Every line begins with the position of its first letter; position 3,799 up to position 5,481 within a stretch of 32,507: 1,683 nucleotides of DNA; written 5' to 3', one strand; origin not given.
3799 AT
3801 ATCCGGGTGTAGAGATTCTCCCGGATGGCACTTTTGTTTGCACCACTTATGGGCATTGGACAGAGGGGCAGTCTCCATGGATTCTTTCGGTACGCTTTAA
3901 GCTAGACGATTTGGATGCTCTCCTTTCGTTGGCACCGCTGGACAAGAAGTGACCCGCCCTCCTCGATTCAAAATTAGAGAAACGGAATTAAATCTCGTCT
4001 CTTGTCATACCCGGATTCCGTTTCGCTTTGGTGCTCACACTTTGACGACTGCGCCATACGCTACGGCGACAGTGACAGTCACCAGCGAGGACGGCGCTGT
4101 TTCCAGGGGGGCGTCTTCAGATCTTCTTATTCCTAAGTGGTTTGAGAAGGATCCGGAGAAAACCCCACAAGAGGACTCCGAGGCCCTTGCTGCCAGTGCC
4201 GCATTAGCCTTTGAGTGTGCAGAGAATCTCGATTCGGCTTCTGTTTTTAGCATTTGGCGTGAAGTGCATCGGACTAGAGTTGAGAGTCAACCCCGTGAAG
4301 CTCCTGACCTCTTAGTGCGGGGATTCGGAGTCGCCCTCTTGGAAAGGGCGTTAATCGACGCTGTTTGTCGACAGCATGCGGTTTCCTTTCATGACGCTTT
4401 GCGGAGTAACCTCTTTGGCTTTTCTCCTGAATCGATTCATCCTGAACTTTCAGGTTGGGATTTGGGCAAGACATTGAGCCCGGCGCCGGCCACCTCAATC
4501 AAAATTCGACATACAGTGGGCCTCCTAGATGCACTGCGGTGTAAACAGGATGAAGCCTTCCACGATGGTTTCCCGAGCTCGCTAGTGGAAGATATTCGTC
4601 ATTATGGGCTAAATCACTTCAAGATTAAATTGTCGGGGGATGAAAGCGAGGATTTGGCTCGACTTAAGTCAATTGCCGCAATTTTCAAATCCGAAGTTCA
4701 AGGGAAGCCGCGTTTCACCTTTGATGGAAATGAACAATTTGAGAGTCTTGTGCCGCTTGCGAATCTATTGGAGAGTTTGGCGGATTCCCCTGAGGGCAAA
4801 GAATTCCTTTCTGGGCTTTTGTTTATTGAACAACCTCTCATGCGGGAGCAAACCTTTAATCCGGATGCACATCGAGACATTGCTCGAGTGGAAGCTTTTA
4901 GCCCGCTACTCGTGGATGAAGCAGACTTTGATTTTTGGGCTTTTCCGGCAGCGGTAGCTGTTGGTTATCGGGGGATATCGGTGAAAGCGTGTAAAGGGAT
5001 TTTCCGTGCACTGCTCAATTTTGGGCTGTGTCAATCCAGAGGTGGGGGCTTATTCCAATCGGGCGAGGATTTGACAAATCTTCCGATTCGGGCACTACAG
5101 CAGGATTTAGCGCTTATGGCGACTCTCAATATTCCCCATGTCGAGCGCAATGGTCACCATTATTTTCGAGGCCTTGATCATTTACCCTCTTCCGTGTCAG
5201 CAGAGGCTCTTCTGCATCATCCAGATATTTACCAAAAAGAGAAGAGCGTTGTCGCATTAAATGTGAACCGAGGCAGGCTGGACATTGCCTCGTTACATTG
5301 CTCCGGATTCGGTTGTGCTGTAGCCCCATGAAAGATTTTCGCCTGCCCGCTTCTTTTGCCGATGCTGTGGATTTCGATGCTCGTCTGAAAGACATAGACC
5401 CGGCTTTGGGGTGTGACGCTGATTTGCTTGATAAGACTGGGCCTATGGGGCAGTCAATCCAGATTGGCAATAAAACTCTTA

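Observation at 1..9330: Seven translationally coupled genes form a non-canonical sialic-acid-like or amino-sugar operon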

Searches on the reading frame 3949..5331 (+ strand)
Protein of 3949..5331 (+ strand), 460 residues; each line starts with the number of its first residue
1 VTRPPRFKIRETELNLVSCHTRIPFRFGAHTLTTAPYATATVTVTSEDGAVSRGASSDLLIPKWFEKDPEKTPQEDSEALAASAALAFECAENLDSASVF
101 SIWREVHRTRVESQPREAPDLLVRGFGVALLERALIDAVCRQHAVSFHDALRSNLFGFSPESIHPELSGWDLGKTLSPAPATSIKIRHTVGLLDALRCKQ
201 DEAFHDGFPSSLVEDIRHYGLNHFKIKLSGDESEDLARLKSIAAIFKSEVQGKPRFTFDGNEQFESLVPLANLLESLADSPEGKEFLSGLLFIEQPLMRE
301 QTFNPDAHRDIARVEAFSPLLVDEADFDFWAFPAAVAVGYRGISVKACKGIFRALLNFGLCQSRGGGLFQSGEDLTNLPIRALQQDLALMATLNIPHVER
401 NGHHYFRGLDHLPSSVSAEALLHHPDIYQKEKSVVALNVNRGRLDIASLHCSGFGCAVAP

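Call 5: search_protein_families(library=pfam, proteins=[window:3949-5331:+], max_evalue=0.01)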
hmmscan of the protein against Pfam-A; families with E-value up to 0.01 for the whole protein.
window:3949-5331:+ (460 aa): 0 families

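Call 6: search_protein_families(library=ncbifam, proteins=[window:3949-5331:+], max_evalue=0.01)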
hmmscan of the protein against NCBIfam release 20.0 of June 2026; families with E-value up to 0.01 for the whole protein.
window:3949-5331:+ (460 aa): 0 families

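Call 7: search_solved_structures(query=window:3949-5331:+, max_evalue=1, show_alignments=2)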
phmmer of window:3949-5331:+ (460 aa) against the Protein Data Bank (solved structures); distinct sequences matched with E-value up to 1: 0.

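Call 11: find_homologous_proteins(query=window:3949-5331:+)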
Query window:3949-5331:+ (460 aa): 2394 proteins with E <= 0.001 among 8000 candidates; the best 120 are listed.
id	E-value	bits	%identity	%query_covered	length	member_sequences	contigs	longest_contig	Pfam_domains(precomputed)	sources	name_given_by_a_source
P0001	0.0e+0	1044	100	100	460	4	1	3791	-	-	-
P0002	1.5e-211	721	68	100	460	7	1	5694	-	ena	-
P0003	1.2e-208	712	68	100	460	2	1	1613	PF13378.13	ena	-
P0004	1.5e-187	642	63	100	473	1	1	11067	PF13378.13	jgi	-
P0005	7.7e-175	600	58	99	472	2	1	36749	PF13378.13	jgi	jgi:hypothetical protein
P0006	1.7e-172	593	58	100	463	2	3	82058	PF13378.13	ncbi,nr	ncbi:MAG: mandelate racemase [Planctomycetes bacterium]|nr:mandelate racemase [Planctomycetota bacte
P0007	2.2e-172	592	57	100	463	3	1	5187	-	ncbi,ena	-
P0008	2.8e-172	592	57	99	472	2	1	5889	PF13378.13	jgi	-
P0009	9.4e-171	587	56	99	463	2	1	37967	-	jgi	jgi:hypothetical protein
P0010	2.6e-165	569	55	99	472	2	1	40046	PF13378.13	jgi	-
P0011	1.6e-164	566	55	100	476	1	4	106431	PF13378.13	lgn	-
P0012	2.0e-164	566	54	100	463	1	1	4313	-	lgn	-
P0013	1.3e-163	563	55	97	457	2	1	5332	PF13378.13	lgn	-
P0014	5.4e-163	561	55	99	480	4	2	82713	PF13378.13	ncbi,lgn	-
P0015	3.4e-161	555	55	99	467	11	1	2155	PF13378.13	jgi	jgi:hypothetical protein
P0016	3.6e-161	555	53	100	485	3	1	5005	PF13378.13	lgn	-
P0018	8.5e-158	544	53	100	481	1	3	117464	PF13378.13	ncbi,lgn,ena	-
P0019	5.3e-156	538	53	99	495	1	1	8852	PF13378.13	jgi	jgi:L-alanine-DL-glutamate epimerase-like enolase superfamily enzyme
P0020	8.3e-155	534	55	100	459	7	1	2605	PF13378.13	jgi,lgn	jgi:L-alanine-DL-glutamate epimerase-like enolase superfamily enzyme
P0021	2.5e-153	529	57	91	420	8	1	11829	PF13378.13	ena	-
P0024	6.0e-149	515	51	100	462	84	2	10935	PF13378.13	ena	-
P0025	1.2e-148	514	53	100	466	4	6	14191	PF13378.13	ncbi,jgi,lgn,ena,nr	ncbi:MAG: enolase C-terminal domain-like protein [Planctomycetota bacterium]|jgi:hypothetical protei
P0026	5.1e-147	509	54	98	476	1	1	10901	PF13378.13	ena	-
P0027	4.4e-142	492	51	99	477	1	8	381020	PF13378.13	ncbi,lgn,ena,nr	ncbi:MAG: mandelate racemase [Planctomycetota bacterium]|nr:MAG: mandelate racemase [Planctomycetota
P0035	1.2e-137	478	49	98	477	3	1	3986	PF13378.13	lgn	-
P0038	2.4e-136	473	49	98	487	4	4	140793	PF13378.13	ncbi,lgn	-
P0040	3.1e-135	470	51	98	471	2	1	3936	PF13378.13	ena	-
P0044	1.0e-134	468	48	98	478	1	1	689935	-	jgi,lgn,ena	-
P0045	1.3e-134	468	51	98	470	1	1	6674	PF13378.13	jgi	-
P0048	1.1e-133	465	48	98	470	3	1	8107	PF13378.13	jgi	jgi:hypothetical protein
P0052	5.0e-133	462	50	96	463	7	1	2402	PF13378.13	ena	-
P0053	9.4e-133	462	50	98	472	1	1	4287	PF13378.13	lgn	-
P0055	2.2e-132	460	49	98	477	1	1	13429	PF13378.13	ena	-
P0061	4.7e-131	456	49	98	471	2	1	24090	PF13378.13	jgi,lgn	-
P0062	5.9e-131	456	49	98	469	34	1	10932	PF13378.13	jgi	-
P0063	6.0e-131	456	49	99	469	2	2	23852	PF13378.13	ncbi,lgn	-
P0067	2.4e-130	454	49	97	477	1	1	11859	PF13378.13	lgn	-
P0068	3.2e-130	453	50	96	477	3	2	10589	PF13378.13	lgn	-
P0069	4.7e-130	453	48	99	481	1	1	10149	PF13378.13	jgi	jgi:hypothetical protein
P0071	5.5e-130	452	49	98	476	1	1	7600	PF13378.13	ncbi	-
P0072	5.7e-130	452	47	99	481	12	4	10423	PF13378.13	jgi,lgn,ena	-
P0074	7.2e-130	452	48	99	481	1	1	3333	PF13378.13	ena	-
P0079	2.0e-129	451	48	97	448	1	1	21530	PF13378.13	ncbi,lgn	-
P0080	2.1e-129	451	47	99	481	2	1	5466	PF13378.13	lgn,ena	-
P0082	2.4e-129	450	49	96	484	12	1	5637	PF13378.13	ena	-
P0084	6.0e-129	449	48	98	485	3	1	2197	PF13378.13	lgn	-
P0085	6.2e-129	449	47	98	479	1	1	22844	PF13378.13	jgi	-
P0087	9.9e-129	448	47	99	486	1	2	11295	PF13378.13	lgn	-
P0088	1.1e-128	448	48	98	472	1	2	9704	PF13378.13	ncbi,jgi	ncbi:MAG: hypothetical protein ACI9F9_000902 [Candidatus Paceibacteria bacterium]|jgi:hypothetical p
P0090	1.4e-128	448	48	98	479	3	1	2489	PF13378.13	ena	-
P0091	1.5e-128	448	47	98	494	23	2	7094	PF13378.13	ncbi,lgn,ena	-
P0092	1.5e-128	448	48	99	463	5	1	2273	PF13378.13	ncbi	-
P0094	3.5e-128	446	47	98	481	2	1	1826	PF13378.13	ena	-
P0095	4.1e-128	446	48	98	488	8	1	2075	PF13378.13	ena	-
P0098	8.1e-128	445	49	99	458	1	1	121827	PF13378.13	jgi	-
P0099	1.0e-127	445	48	98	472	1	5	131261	PF13378.13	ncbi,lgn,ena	-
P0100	1.3e-127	445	49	99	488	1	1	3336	PF13378.13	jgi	jgi:hypothetical protein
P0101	1.8e-127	444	47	99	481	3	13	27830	PF13378.13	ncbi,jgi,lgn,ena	jgi:hypothetical protein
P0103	3.5e-127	443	47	99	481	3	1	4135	PF13378.13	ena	-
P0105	6.6e-127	442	47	99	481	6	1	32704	PF13378.13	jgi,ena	-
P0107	1.1e-126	442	49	97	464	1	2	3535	PF13378.13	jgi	-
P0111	2.7e-126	440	47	99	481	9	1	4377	PF13378.13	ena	-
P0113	4.0e-126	440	48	98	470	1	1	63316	PF13378.13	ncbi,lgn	-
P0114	5.5e-126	439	48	98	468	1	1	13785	PF13378.13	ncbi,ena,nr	ncbi:MAG TPA: hypothetical protein ENI87_00880 [bacterium]|nr:hypothetical protein [bacterium]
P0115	6.6e-126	439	49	99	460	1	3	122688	PF13378.13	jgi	jgi:hypothetical protein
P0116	7.5e-126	439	49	98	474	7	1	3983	PF13378.13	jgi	jgi:hypothetical protein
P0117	8.1e-126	439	48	98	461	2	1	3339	PF13378.13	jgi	jgi:hypothetical protein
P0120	1.1e-125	438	55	77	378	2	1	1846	PF13378.13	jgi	-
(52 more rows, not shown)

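Call 12: find_encoding_contigs(protein=P0006, flank=10000, max_places=2)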
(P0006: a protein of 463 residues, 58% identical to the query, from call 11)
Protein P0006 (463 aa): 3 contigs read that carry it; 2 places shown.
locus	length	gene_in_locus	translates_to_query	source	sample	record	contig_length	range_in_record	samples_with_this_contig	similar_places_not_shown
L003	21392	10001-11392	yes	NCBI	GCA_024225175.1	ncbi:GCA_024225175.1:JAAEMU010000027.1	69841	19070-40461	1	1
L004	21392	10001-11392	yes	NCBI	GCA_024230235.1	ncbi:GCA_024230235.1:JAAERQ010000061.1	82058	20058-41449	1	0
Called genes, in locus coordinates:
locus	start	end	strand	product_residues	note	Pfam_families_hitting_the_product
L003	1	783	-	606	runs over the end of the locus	-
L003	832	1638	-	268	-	PF00175:NAD_binding_1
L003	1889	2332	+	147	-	-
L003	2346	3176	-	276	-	PF13489:Methyltransf_23, PF13847:Methyltransf_31, PF08241:Methyltransf_11, PF08242:Methyltransf_12, PF13649:Methyltransf_25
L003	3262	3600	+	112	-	PF08240:ADH_N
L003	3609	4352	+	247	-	PF00561:Abhydrolase_1, PF12146:Hydrolase_4, PF12697:Abhydrolase_6, PF20408:Abhydrolase_11 (weak), PF12740:PETase (faint)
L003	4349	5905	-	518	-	PF00916:Sulfate_transp, PF01740:STAS (weak)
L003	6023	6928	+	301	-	PF27100:DcsG_N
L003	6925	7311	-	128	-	PF02566:OsmC (weak)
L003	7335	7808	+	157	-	-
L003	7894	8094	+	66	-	PF06906:DUF1272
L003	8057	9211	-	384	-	PF00149:Metallophos, PF12850:Metallophos_2 (weak)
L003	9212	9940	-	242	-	PF01138:RNase_PH, PF03725:RNase_PH_C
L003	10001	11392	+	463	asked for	PF13378:MR_MLE_C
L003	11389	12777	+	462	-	PF00724:Oxidored_FMN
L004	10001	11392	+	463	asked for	PF13378:MR_MLE_C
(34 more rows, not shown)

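Call 13: find_encoding_contigs(protein=P0027, flank=10000, max_places=2)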
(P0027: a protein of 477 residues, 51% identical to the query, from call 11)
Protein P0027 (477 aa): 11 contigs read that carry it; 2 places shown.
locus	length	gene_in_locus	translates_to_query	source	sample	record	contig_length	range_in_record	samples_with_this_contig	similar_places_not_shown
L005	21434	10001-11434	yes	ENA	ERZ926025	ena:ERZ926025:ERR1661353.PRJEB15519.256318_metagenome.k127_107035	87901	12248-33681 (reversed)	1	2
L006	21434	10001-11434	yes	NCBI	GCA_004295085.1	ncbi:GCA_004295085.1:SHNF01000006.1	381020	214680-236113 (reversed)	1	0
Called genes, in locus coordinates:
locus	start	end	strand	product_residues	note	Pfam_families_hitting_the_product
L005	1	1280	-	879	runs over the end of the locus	-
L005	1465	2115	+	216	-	PF01841:Transglut_core (weak)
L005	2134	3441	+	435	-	PF13549:ATP-grasp_5 (weak), PF13535:ATP-grasp_4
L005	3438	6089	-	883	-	PF03415:Peptidase_C11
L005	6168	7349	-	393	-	PF02771:Acyl-CoA_dh_N, PF02770:Acyl-CoA_dh_M, PF00441:Acyl-CoA_dh_1, PF08028:Acyl-CoA_dh_2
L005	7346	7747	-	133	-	PF02310:B12-binding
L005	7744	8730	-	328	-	PF03308:MeaB, PF02492:cobW (faint)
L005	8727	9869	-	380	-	PF02771:Acyl-CoA_dh_N, PF02770:Acyl-CoA_dh_M, PF00441:Acyl-CoA_dh_1, PF08028:Acyl-CoA_dh_2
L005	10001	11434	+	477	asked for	PF13378:MR_MLE_C (weak)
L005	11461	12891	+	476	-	PF00724:Oxidored_FMN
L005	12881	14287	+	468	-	PF01566:Nramp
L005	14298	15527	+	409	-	PF06187:DUF993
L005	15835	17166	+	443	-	PF02900:LigB, PF01871:AMMECR1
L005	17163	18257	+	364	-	PF04055:Radical_SAM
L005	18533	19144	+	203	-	PF04542:Sigma70_r2 (weak), PF08281:Sigma70_r4_2, PF04545:Sigma70_r4 (weak)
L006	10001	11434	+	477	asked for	PF13378:MR_MLE_C (weak)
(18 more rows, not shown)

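Call 14: find_encoding_contigs(protein=P0044, flank=10000, max_places=2)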
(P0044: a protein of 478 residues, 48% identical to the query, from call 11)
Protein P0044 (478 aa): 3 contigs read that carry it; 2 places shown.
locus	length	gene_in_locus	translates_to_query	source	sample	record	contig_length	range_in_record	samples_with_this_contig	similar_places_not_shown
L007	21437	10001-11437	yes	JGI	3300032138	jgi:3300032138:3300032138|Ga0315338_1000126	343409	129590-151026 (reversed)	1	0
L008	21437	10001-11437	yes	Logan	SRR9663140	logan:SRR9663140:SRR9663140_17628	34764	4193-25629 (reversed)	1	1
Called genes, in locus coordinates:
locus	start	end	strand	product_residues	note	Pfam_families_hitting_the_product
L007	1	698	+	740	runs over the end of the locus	-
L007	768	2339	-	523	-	PF13517:FG-GAP_3 (faint), PF01839:FG-GAP (faint)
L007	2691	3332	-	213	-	-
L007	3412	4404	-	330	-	PF00106:adh_short, PF13561:adh_short_C2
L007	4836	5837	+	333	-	-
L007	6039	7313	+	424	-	PF06439:3keto-disac_hyd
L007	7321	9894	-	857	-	PF23500:DUF7133, PF13646:HEAT_2 (faint), PF00034:Cytochrom_C, PF13442:Cytochrome_CBB3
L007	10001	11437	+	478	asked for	-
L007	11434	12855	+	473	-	PF00724:Oxidored_FMN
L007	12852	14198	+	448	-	PF01566:Nramp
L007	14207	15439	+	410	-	PF06187:DUF993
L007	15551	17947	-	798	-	PF01590:GAF, PF13185:GAF_2, PF00989:PAS, PF08448:PAS_4 (weak), PF13426:PAS_9, PF07228:SpoIIE, PF01740:STAS (weak), PF13466:STAS_2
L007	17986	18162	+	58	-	-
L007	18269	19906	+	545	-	PF24251:DUF7453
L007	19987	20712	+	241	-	PF02230:Abhydrolase_2, PF01738:DLH (weak)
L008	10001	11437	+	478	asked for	-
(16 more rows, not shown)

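Call 18: find_related_loci(query=A1, collection=genome_contigs, flank=10000)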
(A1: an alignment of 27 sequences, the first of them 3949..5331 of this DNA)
Query A1 (460 aa) in genome_contigs; peptide patterns used: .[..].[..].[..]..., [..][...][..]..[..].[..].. (x = any residue, [..] = any of these).
379 stretches matched a pattern; 367 encode a relative of the query (tblastn E <= 1e-3); the best 80 are kept; 80 distinct loci.
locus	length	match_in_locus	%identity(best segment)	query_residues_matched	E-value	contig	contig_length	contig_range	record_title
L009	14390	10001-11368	68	1-460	0e+0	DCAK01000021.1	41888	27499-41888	MAG TPA_asm: Planctomycetes bacterium UBA1135 UBA1135_contig_26148, whole genome shotgun sequence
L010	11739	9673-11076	54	5-460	1e-168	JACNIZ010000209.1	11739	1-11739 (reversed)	MAG: Planctomycetota bacterium isolate NIOZ-UU23 NIOZ-UU_NODE_6877_length_11739_cov_7.78338, whole genome shotgun sequen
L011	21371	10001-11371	56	7-460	1e-167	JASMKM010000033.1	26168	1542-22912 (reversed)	MAG: Planctomycetota bacterium isolate Arabian9_MAG_16 c_000000534556, whole genome shotgun sequence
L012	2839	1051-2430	58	4-460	3e-177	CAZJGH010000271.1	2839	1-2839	MAG TPA_asm: uncultured Planctomycetales bacterium isolate binchicken_co141_179 genome assembly, contig: NODE_109617_len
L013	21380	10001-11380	58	4-460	6e-167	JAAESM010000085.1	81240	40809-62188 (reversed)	MAG: Planctomycetota bacterium isolate Ust_12 UstG_CONTIG4759723, whole genome shotgun sequence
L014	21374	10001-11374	55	6-460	1e-164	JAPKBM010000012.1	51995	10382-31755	MAG: Planctomycetota bacterium isolate ANT-38 NODE_350_length_51995_cov_7.579823, whole genome shotgun sequence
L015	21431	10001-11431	53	5-460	2e-162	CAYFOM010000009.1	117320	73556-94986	MAG TPA_asm: uncultured Planctomycetales bacterium isolate ERP019367_co1_51 genome assembly, contig: NODE_225_length_117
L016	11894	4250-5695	54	5-460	1e-161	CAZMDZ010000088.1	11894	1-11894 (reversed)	MAG TPA_asm: uncultured Planctomycetales bacterium isolate binchicken_co147_349 genome assembly, contig: NODE_16397_leng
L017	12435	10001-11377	54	1-460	7e-158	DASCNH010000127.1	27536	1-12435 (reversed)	MAG TPA_asm: Planctomycetota bacterium isolate Fu_MAG_124 c_000001245681, whole genome shotgun sequence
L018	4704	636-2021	52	1-460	7e-159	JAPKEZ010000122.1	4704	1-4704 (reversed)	MAG: Planctomycetota bacterium isolate ANT-129 NODE_13224_length_4704_cov_7.803183, whole genome shotgun sequence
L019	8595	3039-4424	51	1-460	1e-153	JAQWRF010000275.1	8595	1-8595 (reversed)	MAG: Planctomycetota bacterium isolate cluster2_bin.28 k141_1376335, whole genome shotgun sequence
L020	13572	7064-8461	53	1-460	6e-152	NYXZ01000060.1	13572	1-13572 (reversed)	MAG: Planctomycetota bacterium isolate ARS90 MHASMcontig_418570, whole genome shotgun sequence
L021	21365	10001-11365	52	6-455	3e-146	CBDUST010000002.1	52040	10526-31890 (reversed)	MAG TPA_asm: uncultured bacterium isolate SRR22302372_binner13_Refined_15 genome assembly, contig: ERZ25748031.17, whole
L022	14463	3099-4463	53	3-455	1e-144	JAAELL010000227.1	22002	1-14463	MAG: bacterium isolate Bpl_4 BplG_CONTIG2243802, whole genome shotgun sequence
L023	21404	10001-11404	51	1-460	5e-143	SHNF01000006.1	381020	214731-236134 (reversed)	MAG: Planctomycetota bacterium isolate Bin8 c_000000000005, whole genome shotgun sequence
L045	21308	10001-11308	50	19-455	6e-129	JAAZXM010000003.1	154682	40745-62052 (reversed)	MAG: Myxococcales bacterium isolate bin12s NODE_3_length_154682_cov_4.978523, whole genome shotgun sequence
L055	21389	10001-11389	46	1-455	2e-126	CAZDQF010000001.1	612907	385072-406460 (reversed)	MAG TPA_asm: uncultured Isosphaeraceae bacterium isolate SRP077602_co7_603 genome assembly, contig: NODE_1_length_612907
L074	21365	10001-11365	44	4-455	2e-118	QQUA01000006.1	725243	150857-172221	MAG: Planctomycetota bacterium isolate PNC 10, whole genome shotgun sequence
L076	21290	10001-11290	47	20-457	5e-118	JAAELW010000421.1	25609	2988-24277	MAG: bacterium isolate Bpl_16 BplG_CONTIG5005581, whole genome shotgun sequence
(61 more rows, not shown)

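Call 29: search_solved_structures(query=A1, max_evalue=10, show_alignments=3)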
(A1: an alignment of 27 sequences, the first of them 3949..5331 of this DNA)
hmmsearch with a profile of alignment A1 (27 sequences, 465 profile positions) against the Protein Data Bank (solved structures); distinct sequences matched with E-value up to 10: 15.
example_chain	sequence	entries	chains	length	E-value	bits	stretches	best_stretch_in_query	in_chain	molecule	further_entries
2oz8_A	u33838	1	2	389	0.002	20.3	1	206-301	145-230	Mll7089 protein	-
2p88_A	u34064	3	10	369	0.0078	18.3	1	218-357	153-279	Mandelate racemase/muconate lactonizing enzyme family protein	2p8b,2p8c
3q45_A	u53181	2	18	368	0.0091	18.1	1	215-266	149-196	Mandelate racemase/muconate lactonizing enzyme family; possible chloromuconate cycloisomer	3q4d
3jva_A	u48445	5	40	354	0.016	17.2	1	219-365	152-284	Dipeptide Epimerase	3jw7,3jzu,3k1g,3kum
3rit_A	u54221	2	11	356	0.02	17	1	219-273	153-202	Dipeptide epimerase | Putative chloromuconate cycloisomerase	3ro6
4mgg_A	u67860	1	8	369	0.023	16.8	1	195-250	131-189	Muconate lactonizing enzyme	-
3i4k_A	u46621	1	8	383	0.26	13.3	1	213-267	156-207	Muconate lactonizing enzyme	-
1sja_A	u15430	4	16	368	0.29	13.1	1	290-347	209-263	N-acylamino acid racemase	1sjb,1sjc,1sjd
7s8w_A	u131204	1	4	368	0.29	13.1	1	290-347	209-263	N-succinylamino acid racemase/O-succinylbenzoate synthase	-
5fjp_A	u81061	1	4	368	0.31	13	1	290-342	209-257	O-SUCCINYLBENZOATE SYNTHASE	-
4a6g_A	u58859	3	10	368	0.31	13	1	290-342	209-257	N-ACYLAMINO ACID RACEMASE | N-succinylamino acid racemase | O-SUCCINYLBENZOATE SYNTHASE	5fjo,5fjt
5fjr_A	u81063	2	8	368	0.31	13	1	290-342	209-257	O-SUCCINYLBENZOATE SYNTHASE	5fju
3dg3_A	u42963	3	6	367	0.5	12.3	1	218-274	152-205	Muconate cycloisomerase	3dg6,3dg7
2zc8_A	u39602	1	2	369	0.79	11.7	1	256-341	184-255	N-acylamino acid racemase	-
2zad_A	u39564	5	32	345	1.1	11.3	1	215-270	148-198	Muconate cycloisomerase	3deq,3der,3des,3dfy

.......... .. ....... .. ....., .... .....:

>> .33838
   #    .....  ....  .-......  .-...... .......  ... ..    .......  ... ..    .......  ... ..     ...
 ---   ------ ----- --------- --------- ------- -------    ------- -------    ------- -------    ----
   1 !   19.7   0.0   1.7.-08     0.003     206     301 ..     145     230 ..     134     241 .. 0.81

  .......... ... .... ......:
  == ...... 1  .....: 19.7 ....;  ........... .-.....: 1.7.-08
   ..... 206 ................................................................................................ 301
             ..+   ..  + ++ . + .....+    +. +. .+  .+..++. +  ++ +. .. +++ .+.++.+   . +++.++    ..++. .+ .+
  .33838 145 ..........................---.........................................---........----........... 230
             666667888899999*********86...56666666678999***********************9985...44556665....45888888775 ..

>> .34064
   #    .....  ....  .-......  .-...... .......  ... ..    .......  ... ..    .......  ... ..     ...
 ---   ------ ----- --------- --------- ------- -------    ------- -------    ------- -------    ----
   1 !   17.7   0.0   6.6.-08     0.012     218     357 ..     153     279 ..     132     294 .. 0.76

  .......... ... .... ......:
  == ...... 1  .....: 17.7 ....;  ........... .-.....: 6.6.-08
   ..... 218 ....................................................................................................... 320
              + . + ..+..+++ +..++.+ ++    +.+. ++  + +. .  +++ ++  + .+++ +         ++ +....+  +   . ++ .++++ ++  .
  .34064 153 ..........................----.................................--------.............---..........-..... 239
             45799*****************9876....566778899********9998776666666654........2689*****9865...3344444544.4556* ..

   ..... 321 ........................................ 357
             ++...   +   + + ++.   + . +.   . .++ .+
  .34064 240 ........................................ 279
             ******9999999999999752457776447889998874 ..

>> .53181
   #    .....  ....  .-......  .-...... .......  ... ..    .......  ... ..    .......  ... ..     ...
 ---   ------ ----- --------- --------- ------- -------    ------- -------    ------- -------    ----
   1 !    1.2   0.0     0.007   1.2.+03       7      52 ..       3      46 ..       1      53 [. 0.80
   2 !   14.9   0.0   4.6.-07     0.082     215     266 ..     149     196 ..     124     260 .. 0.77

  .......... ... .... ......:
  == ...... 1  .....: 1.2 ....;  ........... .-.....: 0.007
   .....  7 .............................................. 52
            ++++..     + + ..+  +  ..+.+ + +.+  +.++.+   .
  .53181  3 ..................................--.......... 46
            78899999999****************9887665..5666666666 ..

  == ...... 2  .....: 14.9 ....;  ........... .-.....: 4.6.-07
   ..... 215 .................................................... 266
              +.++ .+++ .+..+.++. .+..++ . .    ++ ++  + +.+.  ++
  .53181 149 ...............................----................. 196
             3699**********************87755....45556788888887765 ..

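Call 35: predict_structure(alignment_id=A1)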
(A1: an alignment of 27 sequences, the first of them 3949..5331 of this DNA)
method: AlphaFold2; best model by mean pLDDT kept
length: 460 residues; sequences in the alignment: 27
mean_pLDDT: 90.3   pTM: 0.92
mean pLDDT of the five models: 90.3, 90.1, 90.0, 89.7, 89.5
residues with pLDDT >= 90: 328; 70-90: 98; 50-70: 34; < 50: 0
segments of 3 or more residues with pLDDT < 50: none
pLDDT, mean of each block of 10 residues (from residue 1): 88 89 62 82 97 94 75 88 97 97 98 90 94 98 98 97 96 96 94 81 67 91 94 95 96 95 93 97 96 93 94 97 88 95 92 97 92 75 93 94 61 83 92 83 96 94
secondary structure, 60 per line:
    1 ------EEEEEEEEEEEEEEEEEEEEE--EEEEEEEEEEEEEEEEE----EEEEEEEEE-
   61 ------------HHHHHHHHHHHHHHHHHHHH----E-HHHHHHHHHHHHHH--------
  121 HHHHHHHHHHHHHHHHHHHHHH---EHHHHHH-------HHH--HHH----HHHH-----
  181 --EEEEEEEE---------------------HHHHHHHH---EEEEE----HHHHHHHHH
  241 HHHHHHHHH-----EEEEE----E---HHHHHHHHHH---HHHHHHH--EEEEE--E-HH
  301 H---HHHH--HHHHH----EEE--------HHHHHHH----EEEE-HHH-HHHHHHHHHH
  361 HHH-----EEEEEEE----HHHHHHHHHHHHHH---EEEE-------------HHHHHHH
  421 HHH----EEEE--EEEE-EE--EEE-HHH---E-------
elements in order: E7-27 E30-46 E51-59 H73-92 H99-112 H121-142 H147-152 H172-175 E183-190 H212-219 E223-227 H232-249 E255-259 H268-277 H281-287 E290-294 H305-308 H311-315 E320-322 H331-337 E342-345 H351-363 E369-375 H380-393 E397-400 H414-423 E428-431 E434-437 E443-445
